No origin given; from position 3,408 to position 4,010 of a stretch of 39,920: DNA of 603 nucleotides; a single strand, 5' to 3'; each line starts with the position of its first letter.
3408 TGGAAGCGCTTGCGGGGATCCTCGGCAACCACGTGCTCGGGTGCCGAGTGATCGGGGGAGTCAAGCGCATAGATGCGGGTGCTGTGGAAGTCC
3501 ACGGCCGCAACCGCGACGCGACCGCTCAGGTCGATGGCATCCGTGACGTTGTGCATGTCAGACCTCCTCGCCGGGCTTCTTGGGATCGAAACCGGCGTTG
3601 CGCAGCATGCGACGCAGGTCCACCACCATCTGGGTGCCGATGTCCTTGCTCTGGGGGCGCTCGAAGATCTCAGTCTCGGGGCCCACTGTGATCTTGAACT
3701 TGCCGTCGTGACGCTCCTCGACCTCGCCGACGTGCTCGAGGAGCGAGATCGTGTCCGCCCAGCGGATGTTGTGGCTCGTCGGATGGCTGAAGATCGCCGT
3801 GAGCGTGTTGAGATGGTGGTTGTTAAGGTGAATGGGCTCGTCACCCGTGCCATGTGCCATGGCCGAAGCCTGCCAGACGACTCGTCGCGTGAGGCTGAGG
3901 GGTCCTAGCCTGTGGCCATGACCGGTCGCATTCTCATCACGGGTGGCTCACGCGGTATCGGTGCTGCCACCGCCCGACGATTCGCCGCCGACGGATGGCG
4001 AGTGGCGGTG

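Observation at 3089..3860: Translationally coupled HicA-like and eRF1/host-attachment-like (baeRF-type) two-gene module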

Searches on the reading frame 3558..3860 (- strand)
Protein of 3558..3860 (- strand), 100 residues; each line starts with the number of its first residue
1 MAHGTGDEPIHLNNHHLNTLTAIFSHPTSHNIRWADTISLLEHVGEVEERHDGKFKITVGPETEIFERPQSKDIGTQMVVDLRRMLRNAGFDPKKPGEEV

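Call 3: search_protein_families(library=pfam, proteins=[window:3558-3860:-], max_evalue=1)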
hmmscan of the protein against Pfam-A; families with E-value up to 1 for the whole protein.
window:3558-3860:- (100 aa): 1 family
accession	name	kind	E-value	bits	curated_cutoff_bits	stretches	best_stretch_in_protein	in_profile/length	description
PF02424.20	ApbE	-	0.027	14.4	25.6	1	35-71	52-88/266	ApbE family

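Call 4: search_protein_families(library=ncbifam, proteins=[window:3558-3860:-], max_evalue=1)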
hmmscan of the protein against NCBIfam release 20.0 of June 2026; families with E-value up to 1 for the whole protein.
window:3558-3860:- (100 aa): 0 families

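Call 6: find_homologous_proteins(query=window:3558-3860:-)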
Query window:3558-3860:- (100 aa): 374 proteins with E <= 0.001 among 377 candidates; the best 120 are listed.
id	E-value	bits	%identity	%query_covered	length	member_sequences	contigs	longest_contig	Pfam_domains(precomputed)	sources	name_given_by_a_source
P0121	1.5e-58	213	95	100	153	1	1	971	-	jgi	-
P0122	1.7e-58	213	96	100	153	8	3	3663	-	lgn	-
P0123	6.1e-58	211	93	100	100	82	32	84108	-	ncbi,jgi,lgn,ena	jgi:thiamine biosynthesis lipoprotein ApbE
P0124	1.1e-56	207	90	100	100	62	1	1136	-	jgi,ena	-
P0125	4.5e-54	199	87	100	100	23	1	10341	-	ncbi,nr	ncbi:MAG: type II toxin-antitoxin system HicA family toxin [Actinobacteria bacterium]|nr:type II tox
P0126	6.3e-53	195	85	100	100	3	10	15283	-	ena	-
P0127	2.4e-51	190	84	100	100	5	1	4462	-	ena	-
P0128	8.0e-51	188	83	100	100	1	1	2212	-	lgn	-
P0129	2.1e-50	187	80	100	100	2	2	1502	-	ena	-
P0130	2.2e-50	187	80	100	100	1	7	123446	-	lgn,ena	-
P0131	4.5e-50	186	82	100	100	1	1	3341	-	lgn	-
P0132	3.5e-49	183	100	84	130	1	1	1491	-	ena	-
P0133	1.9e-48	181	81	100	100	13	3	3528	-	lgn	-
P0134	8.2e-48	179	77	100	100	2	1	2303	-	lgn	-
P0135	1.7e-47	177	77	100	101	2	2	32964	-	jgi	jgi:hypothetical protein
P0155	5.0e-39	150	64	97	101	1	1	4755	-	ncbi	-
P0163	1.2e-35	139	63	97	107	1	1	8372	-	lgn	-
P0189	4.1e-31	125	59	90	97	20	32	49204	-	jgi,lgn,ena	jgi:hypothetical protein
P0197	1.5e-30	123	63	83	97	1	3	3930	-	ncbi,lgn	-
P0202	3.1e-30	122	61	88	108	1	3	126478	-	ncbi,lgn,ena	-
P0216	2.0e-29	120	65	82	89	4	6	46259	-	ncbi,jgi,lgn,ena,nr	ncbi:MAG: hypothetical protein NTV40_00610 [Solirubrobacterales bacterium]|nr:hypothetical protein [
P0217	2.0e-29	119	62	87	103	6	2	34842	-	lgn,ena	-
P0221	2.3e-29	119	62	90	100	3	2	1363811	-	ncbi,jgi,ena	jgi:hypothetical protein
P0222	2.6e-29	119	58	89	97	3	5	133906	-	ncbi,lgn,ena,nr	ncbi:MAG: hypothetical protein IPO93_16585 [Actinobacteria bacterium]|nr:hypothetical protein [Actin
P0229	4.4e-29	118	60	90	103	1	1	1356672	-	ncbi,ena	-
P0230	4.4e-29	118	64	85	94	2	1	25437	-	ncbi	-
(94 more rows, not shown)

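Call 12: search_solved_structures(query=A2, max_evalue=10, show_alignments=3)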
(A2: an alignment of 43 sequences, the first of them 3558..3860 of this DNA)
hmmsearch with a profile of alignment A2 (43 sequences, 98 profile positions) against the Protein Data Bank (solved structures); distinct sequences matched with E-value up to 10: 6.
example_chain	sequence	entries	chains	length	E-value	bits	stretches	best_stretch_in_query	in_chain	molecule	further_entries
4emy_A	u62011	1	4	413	0.34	14.2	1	64-86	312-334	Aminotransferase class I and II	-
1wlc_A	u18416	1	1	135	0.85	12.9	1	37-95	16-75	Congerin II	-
1wlw_A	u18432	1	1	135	0.93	12.8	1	37-95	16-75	Congerin II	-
1wld_A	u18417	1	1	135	1.2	12.4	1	41-95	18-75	CONGERIN II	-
9vgi_A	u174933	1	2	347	1.7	11.9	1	51-80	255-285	O-demethylase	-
6p8v_H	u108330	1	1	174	2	11.8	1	59-94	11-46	E. coli MS115-1 HORMA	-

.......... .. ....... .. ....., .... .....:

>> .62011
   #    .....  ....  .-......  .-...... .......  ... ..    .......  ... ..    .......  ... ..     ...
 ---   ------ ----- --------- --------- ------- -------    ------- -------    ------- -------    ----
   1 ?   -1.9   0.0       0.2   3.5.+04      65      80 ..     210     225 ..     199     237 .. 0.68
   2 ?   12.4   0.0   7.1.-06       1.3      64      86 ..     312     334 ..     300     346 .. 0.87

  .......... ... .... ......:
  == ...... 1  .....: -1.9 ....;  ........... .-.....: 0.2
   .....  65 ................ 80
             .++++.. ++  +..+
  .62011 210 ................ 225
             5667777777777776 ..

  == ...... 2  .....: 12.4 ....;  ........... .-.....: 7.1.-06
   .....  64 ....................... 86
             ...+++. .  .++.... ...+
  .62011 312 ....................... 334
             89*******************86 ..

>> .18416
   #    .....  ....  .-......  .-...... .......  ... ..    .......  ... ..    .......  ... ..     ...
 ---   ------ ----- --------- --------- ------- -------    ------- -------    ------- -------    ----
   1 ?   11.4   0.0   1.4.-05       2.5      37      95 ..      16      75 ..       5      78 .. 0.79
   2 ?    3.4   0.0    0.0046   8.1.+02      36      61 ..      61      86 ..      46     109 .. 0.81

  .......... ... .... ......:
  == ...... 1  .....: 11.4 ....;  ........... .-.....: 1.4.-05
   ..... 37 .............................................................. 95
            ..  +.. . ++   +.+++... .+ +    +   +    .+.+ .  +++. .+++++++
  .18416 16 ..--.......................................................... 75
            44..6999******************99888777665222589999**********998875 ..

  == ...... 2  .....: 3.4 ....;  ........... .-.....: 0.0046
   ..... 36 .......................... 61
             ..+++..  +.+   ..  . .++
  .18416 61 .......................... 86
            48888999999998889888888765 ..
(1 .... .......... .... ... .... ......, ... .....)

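Call 21: predict_structure(alignment_id=A2)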
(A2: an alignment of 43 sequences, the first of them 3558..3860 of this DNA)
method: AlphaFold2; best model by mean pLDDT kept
length: 100 residues; sequences in the alignment: 43
mean_pLDDT: 80.3   pTM: 0.70
mean pLDDT of the five models: 80.3, 77.3, 75.0, 72.6, 72.0
residues with pLDDT >= 90: 34; 70-90: 45; 50-70: 9; < 50: 12
segments of 3 or more residues with pLDDT < 50: 1-4, 6-8, 96-100
pLDDT, mean of each block of 10 residues (from residue 1): 48 84 77 89 90 90 90 89 89 57
secondary structure, 60 per line:
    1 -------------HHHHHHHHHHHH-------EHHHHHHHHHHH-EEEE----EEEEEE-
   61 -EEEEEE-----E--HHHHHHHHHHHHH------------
elements in order: H14-25 H34-44 E46-49 E54-59 E62-67 H76-88

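Call 24: fold_search(model_id=the predicted structure, library=pdb)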
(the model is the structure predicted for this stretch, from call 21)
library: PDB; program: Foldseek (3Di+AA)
matches with E <= 10: 438; with E <= 0.001: 0
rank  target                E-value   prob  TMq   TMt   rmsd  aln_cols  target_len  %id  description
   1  6g26_E                2.0e-01  0.80  0.42  0.62   2.9        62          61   16  The crystal structure of the Burkholderia pseudomallei HicAB complex (released 2018-10-31)
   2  2cod_MODEL_1_A        2.4e-01  0.25  0.25  0.22   8.0        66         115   18  Solution structure of the N-terminal PH domain of ARAP2 protein from human (released 2005-11-17)
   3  7yir                  3.0e-01  0.35  0.24  0.24   7.5        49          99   16  Crystal structure of N-terminal PH domain of ARAP3 protein from human (released 2023-05-03)
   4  3kz5_B                5.3e-01  0.28  0.23  0.44   7.0        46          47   11  Structure of cdomain (released 2010-03-31)
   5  3u61_F                5.3e-01  0.14  0.23  0.12  14.5        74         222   18  Structure of T4 Bacteriophage Clamp Loader Bound To Closed Clamp, DNA and ATP Analog and ADP (released 2012-01-04)
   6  6g26_F                5.7e-01  0.54  0.42  0.61   2.9        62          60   16  The crystal structure of the Burkholderia pseudomallei HicAB complex (released 2018-10-31)
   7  6drt_A                6.1e-01  0.20  0.23  0.12   9.7        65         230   18  Crystal structure of the processivity clamp GP45 complexed with recognition peptide of ligase from bacteriophage T4 (released 2018-09-26)
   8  2jrb_MODEL_1_A        8.4e-01  0.20  0.28  0.38   4.4        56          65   25  C-terminal domain of ORF1p from mouse LINE-1 (released 2007-07-17)
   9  1b77_A                8.4e-01  0.14  0.24  0.12  10.2        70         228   18  BUILDING A REPLISOME STRUCTURE FROM INTERACTING PIECES: A SLIDING CLAMP COMPLEXED WITH AN INTERACTION PEPTIDE FROM DNA (released 1999-02-08)
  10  1czd_A                9.0e-01  0.21  0.23  0.12   5.7        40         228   22  CRYSTAL STRUCTURE OF THE PROCESSIVITY CLAMP GP45 FROM BACTERIOPHAGE T4 (released 2000-03-03)
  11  3kz5_E                1.0e+00  0.15  0.21  0.40   7.4        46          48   11  Structure of cdomain (released 2010-03-31)
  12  7zyv_K                1.1e+00  0.33  0.23  0.09   6.3        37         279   16  Cryo-EM structure of catalytically active Spinacia oleracea cytochrome b6f in complex with endogenous plastoquinones a (released 2023-01-25)
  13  4uc8_A                1.1e+00  0.06  0.20  0.11  13.4       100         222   13  N-terminal globular domain of the RSV Nucleoprotein in complex with C- terminal phenylalanine of the Phosphoprotein (released 2015-08-19)
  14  7zyv_C                1.2e+00  0.25  0.22  0.08   6.4        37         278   16  Cryo-EM structure of catalytically active Spinacia oleracea cytochrome b6f in complex with endogenous plastoquinones a (released 2023-01-25)
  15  3kz5_A                1.2e+00  0.13  0.21  0.40   6.1        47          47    8  Structure of cdomain (released 2010-03-31)
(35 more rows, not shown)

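Call 25: search_protein_families(library=pfam, alignment_id=A2, max_evalue=10)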
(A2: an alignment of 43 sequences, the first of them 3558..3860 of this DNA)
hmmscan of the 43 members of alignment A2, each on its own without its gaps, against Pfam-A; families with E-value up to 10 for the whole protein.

A. member 1, window:3558-3860:- (100 aa): 1 family
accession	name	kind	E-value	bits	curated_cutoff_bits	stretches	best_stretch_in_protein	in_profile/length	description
PF02424.20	ApbE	-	0.027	14.4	25.6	1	35-71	52-88/266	ApbE family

B. families by the number of members that match (of 43 scanned): 14 families
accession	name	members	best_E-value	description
PF07927.17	HicA_toxin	10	0.005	HicA toxin of bacterial toxin-antitoxin,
PF02424.20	ApbE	9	0.024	ApbE family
PF07189.16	SF3b10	5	0.1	Splicing factor 3B subunit 10 (SF3b10)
PF10615.14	DUF2470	4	0.042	Domain of unknown function (DUF2470)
PF19694.4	DUF6194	2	0.022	Family of unknown function (DUF6194)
PF14011.11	ESX-1_EspG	1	0.02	EspG family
PF03976.20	PPK2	1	0.052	Polyphosphate kinase 2 (PPK2)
PF24087.1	DUF7372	1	0.061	Domain of unknown function (DUF7372)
PF04023.20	FeoA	1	0.071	FeoA domain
PF11184.13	DUF2969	1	0.14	Protein of unknown function (DUF2969)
PF22980.2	Myb_DNA-bind_8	1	0.17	Myb-like DNA-binding domain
PF19810.5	HFX_2341_N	1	0.19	HFX_2341-like, N-terminal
PF17604.7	DUF5500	1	0.19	Family of unknown function (DUF5500)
PF13592.12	HTH_33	1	0.21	Winged helix-turn helix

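Call 46: search_protein_families(library=pfam, proteins=[P0125, P0216, P0189, P0222, P0230, P0197, P0163, P0155, P0202, P0217], max_evalue=10)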
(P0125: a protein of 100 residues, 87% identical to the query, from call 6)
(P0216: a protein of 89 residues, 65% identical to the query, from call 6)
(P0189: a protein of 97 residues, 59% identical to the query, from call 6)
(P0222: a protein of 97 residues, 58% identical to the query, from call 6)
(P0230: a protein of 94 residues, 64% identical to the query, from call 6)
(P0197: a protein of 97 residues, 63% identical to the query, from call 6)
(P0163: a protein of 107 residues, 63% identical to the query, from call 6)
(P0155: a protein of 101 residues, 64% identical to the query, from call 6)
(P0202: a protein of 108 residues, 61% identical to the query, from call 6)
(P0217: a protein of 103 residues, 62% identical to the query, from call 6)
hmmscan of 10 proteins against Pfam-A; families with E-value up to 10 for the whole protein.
P0125 (100 aa): 0 families

P0216 (89 aa): 1 family
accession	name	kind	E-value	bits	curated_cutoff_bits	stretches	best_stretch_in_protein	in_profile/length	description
PF07927.17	HicA_toxin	-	0.01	16.4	27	1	28-73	1-49/58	HicA toxin of bacterial toxin-antitoxin,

P0189 (97 aa): 1 family
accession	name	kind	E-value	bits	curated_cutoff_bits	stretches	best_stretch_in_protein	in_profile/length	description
PF19694.4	DUF6194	-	0.022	15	27.1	1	45-70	60-85/146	Family of unknown function (DUF6194)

P0222 (97 aa): 2 families
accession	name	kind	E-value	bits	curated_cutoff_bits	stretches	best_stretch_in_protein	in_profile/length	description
PF19694.4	DUF6194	-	0.078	13.2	27.1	0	45-71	60-86/146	Family of unknown function (DUF6194)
PF07189.16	SF3b10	-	0.24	12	27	1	5-23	29-47/78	Splicing factor 3B subunit 10 (SF3b10)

P0230 (94 aa): 2 families
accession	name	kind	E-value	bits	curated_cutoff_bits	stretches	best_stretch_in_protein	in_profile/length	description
PF07927.17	HicA_toxin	-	0.049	14.2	27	1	27-72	1-49/58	HicA toxin of bacterial toxin-antitoxin,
PF04023.20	FeoA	-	0.071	13.6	23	0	74-91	23-40/74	FeoA domain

P0197 (97 aa): 2 families
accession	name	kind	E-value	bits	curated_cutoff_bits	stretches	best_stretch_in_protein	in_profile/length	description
PF14011.11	ESX-1_EspG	-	0.02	15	27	1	5-78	54-117/245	EspG family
PF03976.20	PPK2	-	0.052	13.5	22.3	1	51-77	85-111/229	Polyphosphate kinase 2 (PPK2)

P0163 (107 aa): 1 family
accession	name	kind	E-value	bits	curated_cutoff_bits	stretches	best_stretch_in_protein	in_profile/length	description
PF10615.14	DUF2470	-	0.12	13.4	22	1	18-70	7-64/77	Domain of unknown function (DUF2470)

P0155 (101 aa): 1 family
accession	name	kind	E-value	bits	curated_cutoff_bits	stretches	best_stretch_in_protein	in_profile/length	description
PF13592.12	HTH_33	-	0.21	11.7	25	1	83-97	27-41/60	Winged helix-turn helix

P0202 (108 aa): 0 families

P0217 (103 aa): 1 family
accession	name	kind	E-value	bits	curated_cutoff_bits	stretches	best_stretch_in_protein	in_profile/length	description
PF02424.20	ApbE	-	0.11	12.4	25.6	1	17-94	36-113/266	ApbE family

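Call 77: search_protein_families(library=padloc, proteins=[window:3558-3860:-], max_evalue=1)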
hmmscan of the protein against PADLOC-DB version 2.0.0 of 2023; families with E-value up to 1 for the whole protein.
window:3558-3860:- (100 aa): 0 families

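Call 95: find_encoding_contigs(protein=P0221, flank=2500, max_places=2)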
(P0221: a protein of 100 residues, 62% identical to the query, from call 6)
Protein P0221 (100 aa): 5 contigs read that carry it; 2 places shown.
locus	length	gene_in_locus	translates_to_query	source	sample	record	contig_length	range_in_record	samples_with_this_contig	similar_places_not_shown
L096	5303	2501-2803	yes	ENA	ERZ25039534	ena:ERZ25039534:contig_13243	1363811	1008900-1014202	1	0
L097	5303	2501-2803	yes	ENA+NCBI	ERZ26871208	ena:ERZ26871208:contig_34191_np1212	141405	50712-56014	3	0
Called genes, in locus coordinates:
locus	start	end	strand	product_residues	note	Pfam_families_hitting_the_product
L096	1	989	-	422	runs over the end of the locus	-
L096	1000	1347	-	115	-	-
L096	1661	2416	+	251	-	PF13185:GAF_2, PF03861:ANTAR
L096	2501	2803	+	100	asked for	-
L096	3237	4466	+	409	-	PF04909:Amidohydro_2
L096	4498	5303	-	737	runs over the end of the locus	PF13515:FUSC_2, PF04632:FUSC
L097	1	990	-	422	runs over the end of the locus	-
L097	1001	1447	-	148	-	-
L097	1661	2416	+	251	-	PF13185:GAF_2, PF03861:ANTAR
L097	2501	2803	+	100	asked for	-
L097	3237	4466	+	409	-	PF04909:Amidohydro_2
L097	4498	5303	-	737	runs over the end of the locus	PF13515:FUSC_2, PF04632:FUSC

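Call 96: find_encoding_contigs(protein=P0229, flank=2500, max_places=2)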
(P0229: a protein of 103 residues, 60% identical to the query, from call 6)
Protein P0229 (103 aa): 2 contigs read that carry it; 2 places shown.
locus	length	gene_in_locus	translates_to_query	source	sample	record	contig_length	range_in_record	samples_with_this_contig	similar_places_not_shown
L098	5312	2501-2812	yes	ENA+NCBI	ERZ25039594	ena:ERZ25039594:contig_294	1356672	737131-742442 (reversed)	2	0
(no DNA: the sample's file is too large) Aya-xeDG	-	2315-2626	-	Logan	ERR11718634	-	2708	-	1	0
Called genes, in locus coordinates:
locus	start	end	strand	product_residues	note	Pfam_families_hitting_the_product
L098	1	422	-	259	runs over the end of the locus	PF07987:DUF1775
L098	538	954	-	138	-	-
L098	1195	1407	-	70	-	PF04024:PspC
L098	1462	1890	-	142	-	-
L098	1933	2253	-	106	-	PF03551:PadR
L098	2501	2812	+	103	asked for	-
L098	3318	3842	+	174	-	PF13560:HTH_31, PF01381:HTH_3, PF12844:HTH_19 (weak)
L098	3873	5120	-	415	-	PF05147:LANC_like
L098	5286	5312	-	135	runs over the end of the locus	-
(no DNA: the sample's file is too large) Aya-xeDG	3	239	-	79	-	?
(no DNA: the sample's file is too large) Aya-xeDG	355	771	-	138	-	-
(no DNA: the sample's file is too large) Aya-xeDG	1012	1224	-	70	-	PF04024:PspC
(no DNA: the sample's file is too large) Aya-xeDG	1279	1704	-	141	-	-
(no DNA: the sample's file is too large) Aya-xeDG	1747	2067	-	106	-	PF03551:PadR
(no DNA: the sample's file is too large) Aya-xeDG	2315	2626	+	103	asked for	-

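Call 97: find_encoding_contigs(protein=P0202, flank=2500, max_places=2)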
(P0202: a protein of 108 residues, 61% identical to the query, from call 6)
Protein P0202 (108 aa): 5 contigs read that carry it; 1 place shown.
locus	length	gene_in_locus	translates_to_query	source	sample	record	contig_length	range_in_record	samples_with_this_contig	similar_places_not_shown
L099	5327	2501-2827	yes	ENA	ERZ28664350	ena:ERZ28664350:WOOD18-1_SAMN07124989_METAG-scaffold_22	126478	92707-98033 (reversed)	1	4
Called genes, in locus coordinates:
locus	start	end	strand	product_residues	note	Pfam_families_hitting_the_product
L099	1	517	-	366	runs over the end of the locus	PF00581:Rhodanese, PF00753:Lactamase_B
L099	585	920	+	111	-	PF00581:Rhodanese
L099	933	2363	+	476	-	PF01425:Amidase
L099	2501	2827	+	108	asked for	-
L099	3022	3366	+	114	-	PF06249:EutQ, PF05899:Cupin_3, PF07883:Cupin_2 (weak), PF21621:MPI_cupin_dom (weak)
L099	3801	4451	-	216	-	PF02698:DUF218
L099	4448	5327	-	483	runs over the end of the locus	PF00749:tRNA-synt_1c, PF19269:Anticodon_2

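Call 103: find_related_loci(query=A2, collection=metagenome_contigs, flank=3000)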
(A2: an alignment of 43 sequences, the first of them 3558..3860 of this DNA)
Query A2 (100 aa) in metagenome_contigs; peptide patterns used: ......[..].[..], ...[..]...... (x = any residue, [..] = any of these).
600 stretches matched a pattern (row limit reached: there are more); 536 encode a relative of the query (tblastn E <= 1e-3); the best 80 are kept; 80 distinct loci.
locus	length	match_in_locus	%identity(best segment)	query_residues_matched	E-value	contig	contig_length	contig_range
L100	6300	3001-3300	96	1-100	1e-62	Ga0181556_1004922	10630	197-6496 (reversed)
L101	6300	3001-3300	87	1-100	2e-58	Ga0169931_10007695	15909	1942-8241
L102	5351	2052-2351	71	1-100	1e-49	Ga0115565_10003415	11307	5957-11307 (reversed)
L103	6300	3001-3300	71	1-100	7e-50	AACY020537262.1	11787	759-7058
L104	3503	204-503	72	1-100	4e-49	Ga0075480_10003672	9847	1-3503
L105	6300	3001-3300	69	1-100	1e-48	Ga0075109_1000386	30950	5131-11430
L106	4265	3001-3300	69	1-100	1e-48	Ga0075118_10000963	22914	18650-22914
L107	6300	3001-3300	68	1-100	9e-47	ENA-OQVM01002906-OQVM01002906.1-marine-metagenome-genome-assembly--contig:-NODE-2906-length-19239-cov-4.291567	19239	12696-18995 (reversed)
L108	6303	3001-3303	70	1-100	1e-45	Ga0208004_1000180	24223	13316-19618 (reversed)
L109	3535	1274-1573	66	1-100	1e-45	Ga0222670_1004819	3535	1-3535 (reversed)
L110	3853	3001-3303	70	1-100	1e-45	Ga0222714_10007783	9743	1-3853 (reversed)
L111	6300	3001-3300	65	1-100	2e-44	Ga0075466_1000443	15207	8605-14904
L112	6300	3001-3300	65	1-100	3e-44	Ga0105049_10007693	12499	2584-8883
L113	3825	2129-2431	61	1-100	2e-41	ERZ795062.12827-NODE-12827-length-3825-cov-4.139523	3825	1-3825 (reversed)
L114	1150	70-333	72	12-99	2e-42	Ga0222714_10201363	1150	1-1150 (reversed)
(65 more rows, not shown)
